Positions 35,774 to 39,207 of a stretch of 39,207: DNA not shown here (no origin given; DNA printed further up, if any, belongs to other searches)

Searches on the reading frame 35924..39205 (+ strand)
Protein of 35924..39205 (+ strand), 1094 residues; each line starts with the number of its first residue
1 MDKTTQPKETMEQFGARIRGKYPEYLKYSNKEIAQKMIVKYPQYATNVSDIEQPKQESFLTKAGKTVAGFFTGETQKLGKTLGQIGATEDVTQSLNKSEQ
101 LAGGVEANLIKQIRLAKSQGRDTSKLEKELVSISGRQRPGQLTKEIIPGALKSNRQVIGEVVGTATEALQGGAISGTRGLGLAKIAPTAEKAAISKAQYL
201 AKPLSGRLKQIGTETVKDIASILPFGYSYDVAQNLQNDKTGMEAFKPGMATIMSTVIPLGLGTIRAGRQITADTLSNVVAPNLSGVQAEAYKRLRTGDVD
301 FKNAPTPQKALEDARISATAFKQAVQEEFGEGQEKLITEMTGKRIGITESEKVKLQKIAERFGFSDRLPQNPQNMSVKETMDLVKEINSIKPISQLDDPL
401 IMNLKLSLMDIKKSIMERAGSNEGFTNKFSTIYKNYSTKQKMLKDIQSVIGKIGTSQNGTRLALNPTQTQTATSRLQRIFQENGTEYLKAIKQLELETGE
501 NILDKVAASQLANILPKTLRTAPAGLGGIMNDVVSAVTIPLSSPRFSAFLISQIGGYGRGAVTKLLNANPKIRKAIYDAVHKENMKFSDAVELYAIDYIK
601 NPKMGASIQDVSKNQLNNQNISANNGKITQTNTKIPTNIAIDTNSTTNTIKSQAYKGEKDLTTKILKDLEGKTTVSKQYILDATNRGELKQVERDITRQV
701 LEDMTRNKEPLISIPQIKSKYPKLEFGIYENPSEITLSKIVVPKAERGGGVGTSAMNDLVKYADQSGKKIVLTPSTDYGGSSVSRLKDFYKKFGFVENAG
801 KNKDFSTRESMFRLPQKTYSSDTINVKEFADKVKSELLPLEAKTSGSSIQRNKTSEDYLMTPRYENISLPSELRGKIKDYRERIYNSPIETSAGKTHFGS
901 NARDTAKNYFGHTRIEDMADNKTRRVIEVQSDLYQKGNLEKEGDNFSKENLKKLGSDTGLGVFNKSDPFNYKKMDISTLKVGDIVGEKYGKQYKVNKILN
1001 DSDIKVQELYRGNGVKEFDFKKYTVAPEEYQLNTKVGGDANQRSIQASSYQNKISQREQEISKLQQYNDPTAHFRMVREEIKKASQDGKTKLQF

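Call 89: search_protein_families(library=pfam, proteins=[window:35924-39205:+], max_evalue=0.01)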
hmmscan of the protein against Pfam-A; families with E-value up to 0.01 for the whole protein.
window:35924-39205:+ (1094 aa): 3 families
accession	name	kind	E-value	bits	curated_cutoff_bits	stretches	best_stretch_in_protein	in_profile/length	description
PF13508.13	Acetyltransf_7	-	0.00035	21.3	27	1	735-797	30-84/84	Acetyltransferase (GNAT) domain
PF14542.12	Acetyltransf_CG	-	0.002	18.6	30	1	730-773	20-63/80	GCN5-related N-acetyl-transferase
PF00583.31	Acetyltransf_1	-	0.0064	17.2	20.7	0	732-795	57-116/116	Acetyltransferase (GNAT) family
